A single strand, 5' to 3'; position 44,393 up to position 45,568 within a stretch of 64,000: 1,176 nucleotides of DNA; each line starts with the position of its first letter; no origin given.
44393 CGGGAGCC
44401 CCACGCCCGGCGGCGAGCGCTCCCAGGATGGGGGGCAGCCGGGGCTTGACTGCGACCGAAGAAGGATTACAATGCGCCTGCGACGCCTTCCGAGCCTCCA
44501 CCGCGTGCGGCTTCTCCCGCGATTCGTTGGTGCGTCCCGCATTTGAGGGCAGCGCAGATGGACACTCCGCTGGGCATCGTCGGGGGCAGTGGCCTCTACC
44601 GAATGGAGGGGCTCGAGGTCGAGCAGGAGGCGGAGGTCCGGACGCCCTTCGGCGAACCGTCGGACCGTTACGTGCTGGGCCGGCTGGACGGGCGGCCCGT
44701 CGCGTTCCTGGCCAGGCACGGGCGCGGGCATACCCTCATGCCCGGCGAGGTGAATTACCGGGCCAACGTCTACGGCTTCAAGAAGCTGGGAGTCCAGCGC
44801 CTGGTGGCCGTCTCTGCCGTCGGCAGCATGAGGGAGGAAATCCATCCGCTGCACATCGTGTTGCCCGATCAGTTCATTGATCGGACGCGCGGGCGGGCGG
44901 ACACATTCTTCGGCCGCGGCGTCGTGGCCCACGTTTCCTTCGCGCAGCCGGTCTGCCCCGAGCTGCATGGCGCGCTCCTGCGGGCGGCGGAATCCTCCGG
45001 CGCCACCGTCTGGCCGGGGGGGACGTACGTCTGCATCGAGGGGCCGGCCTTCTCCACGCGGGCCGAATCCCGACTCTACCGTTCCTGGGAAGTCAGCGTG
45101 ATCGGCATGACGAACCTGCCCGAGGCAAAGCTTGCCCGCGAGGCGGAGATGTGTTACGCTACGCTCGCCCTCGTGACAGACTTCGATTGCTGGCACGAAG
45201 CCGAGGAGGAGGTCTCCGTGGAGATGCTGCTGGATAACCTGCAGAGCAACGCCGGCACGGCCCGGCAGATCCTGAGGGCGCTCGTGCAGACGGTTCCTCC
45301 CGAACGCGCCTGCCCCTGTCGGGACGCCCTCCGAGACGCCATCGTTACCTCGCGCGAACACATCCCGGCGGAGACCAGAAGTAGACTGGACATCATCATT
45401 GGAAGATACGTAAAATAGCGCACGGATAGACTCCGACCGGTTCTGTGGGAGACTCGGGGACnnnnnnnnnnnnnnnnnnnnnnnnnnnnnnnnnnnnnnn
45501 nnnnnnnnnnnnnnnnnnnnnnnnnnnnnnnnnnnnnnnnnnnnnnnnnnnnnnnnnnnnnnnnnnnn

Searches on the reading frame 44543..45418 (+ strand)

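Call 58: search_protein_families(library=pfam, proteins=[window:44543-45418:+], max_evalue=0.001)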
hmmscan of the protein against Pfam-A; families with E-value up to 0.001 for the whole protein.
window:44543-45418:+ (291 aa): 1 family
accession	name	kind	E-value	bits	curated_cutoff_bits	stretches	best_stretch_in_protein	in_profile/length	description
PF01048.26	PNP_UDP_1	-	8e-43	146.9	25.1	1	10-248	2-232/233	Phosphorylase superfamily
